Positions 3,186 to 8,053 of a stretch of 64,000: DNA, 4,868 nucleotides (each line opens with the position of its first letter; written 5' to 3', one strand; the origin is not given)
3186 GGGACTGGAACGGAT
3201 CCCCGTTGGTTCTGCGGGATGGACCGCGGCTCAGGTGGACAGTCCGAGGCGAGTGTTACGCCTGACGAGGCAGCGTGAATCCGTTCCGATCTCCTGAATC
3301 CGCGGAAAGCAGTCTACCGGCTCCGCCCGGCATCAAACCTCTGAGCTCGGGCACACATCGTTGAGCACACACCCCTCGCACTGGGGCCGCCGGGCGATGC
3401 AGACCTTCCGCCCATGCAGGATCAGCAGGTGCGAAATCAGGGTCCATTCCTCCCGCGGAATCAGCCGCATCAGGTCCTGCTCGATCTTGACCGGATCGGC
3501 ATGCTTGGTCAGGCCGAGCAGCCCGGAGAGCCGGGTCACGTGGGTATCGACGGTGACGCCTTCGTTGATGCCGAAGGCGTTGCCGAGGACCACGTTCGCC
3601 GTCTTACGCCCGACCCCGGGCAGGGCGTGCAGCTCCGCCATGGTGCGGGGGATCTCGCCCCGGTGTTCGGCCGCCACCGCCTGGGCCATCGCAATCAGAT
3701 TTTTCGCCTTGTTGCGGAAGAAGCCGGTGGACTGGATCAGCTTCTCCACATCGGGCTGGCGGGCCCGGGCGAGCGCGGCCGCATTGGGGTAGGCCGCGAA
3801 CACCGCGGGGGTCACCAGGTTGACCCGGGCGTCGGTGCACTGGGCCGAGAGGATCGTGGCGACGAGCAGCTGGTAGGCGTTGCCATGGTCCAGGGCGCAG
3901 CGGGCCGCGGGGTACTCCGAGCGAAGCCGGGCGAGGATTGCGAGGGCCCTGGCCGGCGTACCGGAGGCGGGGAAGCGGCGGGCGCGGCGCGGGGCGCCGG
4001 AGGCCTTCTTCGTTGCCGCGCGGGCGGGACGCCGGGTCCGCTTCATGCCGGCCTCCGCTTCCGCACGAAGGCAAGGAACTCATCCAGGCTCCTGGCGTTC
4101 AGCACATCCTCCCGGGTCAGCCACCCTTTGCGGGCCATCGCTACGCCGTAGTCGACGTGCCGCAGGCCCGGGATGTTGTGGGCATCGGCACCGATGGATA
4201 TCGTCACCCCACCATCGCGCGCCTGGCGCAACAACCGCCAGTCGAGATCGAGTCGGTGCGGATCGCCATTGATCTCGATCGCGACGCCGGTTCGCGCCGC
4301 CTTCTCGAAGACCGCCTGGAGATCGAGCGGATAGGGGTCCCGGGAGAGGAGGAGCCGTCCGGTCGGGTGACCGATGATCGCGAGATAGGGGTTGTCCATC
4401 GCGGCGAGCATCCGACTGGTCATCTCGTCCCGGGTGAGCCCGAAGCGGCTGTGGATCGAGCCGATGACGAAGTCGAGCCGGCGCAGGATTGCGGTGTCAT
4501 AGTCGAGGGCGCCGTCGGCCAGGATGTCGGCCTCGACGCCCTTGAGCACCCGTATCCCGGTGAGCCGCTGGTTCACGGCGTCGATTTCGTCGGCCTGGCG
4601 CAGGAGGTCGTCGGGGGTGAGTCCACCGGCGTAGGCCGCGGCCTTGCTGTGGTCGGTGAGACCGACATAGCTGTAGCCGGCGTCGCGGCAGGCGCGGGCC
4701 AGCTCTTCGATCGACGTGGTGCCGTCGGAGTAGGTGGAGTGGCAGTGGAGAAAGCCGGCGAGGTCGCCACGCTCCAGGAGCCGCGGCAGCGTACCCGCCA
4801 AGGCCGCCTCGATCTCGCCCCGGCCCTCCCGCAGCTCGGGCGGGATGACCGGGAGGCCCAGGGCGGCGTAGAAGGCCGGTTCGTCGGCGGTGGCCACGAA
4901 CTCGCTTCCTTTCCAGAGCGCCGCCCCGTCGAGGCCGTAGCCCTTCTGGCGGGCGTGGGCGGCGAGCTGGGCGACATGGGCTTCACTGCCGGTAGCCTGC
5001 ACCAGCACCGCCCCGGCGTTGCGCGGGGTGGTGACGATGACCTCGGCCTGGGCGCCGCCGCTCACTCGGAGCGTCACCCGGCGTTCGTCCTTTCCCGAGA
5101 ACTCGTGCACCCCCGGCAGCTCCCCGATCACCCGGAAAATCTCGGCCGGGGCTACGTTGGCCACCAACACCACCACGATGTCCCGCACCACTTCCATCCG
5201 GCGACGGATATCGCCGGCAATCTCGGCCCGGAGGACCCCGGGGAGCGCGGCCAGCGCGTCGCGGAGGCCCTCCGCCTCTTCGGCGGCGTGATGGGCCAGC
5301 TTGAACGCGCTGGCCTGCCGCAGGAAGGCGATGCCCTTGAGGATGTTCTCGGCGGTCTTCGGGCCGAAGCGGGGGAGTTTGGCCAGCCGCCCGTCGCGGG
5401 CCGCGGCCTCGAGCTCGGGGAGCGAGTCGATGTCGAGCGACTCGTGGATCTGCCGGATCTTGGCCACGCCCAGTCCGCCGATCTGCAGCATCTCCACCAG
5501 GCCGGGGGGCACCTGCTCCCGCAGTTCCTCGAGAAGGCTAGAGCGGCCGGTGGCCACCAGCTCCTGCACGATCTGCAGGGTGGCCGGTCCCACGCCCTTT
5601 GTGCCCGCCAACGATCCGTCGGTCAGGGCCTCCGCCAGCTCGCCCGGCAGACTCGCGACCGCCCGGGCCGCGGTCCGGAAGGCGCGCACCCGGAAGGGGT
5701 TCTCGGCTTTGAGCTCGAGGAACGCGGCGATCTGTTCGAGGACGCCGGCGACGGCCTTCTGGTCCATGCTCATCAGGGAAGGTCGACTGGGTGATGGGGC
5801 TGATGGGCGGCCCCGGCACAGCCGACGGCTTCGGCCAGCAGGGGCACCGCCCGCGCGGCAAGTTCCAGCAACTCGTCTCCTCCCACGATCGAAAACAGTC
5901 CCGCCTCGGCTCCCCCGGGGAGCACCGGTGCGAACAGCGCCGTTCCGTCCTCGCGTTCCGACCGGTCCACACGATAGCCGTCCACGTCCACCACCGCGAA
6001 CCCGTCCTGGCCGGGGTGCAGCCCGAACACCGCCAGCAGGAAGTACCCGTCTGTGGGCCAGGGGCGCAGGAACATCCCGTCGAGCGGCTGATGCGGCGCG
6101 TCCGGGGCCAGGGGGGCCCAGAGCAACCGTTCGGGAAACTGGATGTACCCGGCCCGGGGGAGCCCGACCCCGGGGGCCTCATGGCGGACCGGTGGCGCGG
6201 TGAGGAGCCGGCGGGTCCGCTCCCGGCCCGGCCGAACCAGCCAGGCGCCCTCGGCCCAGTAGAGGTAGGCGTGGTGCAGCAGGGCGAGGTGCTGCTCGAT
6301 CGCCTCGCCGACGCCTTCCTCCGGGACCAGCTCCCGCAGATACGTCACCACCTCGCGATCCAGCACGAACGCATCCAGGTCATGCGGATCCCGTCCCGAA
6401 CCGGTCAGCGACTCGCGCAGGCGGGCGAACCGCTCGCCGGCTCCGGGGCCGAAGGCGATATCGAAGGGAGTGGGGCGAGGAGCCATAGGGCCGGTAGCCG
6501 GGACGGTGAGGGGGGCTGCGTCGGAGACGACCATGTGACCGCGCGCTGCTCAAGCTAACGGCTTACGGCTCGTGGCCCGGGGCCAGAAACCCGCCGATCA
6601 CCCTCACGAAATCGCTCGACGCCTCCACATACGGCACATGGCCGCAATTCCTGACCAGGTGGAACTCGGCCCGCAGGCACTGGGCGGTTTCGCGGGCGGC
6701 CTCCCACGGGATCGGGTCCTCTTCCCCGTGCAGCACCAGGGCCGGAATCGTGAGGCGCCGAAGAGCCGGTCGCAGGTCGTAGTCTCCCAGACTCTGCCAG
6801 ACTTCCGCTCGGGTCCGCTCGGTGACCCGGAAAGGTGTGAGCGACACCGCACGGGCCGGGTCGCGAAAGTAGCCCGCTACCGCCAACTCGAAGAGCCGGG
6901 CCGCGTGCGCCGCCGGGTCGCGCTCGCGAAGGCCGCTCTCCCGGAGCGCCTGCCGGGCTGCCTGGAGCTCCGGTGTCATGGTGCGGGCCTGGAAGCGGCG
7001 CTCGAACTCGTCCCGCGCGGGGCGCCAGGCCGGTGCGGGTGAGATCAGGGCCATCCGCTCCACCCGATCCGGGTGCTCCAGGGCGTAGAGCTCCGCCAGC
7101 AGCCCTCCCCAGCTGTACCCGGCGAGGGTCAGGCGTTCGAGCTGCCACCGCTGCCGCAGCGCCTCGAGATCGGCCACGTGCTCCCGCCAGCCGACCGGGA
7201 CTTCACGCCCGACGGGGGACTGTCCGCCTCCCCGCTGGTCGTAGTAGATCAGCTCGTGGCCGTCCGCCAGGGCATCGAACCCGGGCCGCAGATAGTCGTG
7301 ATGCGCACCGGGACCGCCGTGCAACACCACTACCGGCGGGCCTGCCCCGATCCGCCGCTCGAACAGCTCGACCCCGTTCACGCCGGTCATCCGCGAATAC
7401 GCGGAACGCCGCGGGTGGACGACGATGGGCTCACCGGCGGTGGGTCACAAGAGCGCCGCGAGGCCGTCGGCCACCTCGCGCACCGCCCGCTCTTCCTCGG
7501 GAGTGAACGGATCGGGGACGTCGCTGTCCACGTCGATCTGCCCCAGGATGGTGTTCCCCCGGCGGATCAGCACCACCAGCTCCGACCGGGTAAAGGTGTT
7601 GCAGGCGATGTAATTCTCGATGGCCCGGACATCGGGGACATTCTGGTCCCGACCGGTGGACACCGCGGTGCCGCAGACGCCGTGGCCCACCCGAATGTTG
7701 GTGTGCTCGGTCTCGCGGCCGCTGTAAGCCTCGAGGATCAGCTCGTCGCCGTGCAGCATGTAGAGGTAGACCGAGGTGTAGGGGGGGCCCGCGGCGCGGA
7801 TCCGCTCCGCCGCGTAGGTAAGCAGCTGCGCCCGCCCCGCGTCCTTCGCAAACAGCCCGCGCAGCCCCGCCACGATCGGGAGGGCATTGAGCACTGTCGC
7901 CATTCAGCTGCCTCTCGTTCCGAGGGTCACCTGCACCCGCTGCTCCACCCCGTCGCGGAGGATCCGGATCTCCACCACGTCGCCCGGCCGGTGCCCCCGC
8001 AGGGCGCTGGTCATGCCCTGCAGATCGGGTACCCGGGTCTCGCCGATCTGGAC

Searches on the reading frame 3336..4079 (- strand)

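Call 37: search_protein_families(library=pfam, proteins=[window:3336-4079:-], max_evalue=0.00001)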
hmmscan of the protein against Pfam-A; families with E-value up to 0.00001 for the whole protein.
window:3336-4079:- (248 aa): 2 families
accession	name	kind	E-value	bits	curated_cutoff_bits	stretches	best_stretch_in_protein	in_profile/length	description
PF00730.31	HhH-GPD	-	3.8e-23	82.3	26.2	1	73-208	1-107/108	HhH-GPD superfamily base excision DNA repair protein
PF00633.29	HHH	-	2.2e-08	34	24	1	139-165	2-28/30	Helix-hairpin-helix motif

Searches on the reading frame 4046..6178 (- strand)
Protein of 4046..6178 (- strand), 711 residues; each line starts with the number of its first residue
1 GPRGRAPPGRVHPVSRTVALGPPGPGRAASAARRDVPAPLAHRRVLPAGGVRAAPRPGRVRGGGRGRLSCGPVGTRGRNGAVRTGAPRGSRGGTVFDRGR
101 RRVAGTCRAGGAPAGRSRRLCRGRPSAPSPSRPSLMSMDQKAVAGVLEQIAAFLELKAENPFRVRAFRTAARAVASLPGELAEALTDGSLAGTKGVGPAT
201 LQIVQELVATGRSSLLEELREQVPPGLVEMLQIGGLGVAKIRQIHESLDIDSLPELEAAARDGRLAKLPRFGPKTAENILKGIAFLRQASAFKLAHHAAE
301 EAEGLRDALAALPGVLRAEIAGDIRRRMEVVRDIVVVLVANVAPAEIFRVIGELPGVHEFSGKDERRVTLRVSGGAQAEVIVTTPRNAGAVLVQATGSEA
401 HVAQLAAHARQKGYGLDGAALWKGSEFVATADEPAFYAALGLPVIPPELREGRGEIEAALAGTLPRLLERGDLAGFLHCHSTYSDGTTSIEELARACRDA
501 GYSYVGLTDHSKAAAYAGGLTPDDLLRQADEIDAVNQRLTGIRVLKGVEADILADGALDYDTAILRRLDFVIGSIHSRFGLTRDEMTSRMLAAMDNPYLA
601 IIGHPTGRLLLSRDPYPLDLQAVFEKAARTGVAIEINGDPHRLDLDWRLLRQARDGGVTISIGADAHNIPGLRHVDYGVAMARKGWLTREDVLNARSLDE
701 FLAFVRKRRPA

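Call 37: search_protein_families(library=pfam, proteins=[window:4046-6178:-], max_evalue=0.00001)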
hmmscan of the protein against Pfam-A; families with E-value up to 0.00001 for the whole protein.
window:4046-6178:- (711 aa): 4 families
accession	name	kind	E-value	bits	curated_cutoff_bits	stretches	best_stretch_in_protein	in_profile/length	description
PF14716.13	HHH_8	-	2e-15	57.4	30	1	139-212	2-72/73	Helix-hairpin-helix domain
PF14791.11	DNA_pol_B_thumb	-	4e-13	49.5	25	1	392-451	2-63/63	DNA polymerase beta thumb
PF02811.25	PHP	-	2e-11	44.9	26.4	1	477-602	2-122/164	PHP domain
PF14520.12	HHH_5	-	2.5e-09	37.9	27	1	229-282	3-54/57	Helix-hairpin-helix domain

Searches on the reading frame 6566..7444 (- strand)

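Call 37: search_protein_families(library=pfam, proteins=[window:6566-7444:-], max_evalue=0.00001)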
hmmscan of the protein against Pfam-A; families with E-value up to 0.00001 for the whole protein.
window:6566-7444:- (293 aa): 4 families
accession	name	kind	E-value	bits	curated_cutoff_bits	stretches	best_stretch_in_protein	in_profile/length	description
PF00561.26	Abhydrolase_1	-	2.5e-28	99.8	25.8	1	36-274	1-243/245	alpha/beta hydrolase fold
PF12146.15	Hydrolase_4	-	6.8e-19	68.5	27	1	38-269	7-232/239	Serine aminopeptidase, S33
PF12697.13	Abhydrolase_6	-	5.4e-16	60.4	26.3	1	38-280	1-215/217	Alpha/beta hydrolase family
PF02129.25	Peptidase_S15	-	6.6e-06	26.4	23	1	53-258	42-248/262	X-Pro dipeptidyl-peptidase (S15 family)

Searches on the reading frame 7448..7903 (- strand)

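Call 37: search_protein_families(library=pfam, proteins=[window:7448-7903:-], max_evalue=0.00001)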
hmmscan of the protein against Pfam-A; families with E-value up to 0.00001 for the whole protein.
window:7448-7903:- (152 aa): 2 families
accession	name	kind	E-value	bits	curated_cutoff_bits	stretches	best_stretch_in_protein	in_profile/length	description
PF01590.32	GAF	-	3.9e-10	40.8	22.4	1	39-149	18-130/133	GAF domain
PF13185.12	GAF_2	-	2.1e-08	34.9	28.6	1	26-151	6-134/136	GAF domain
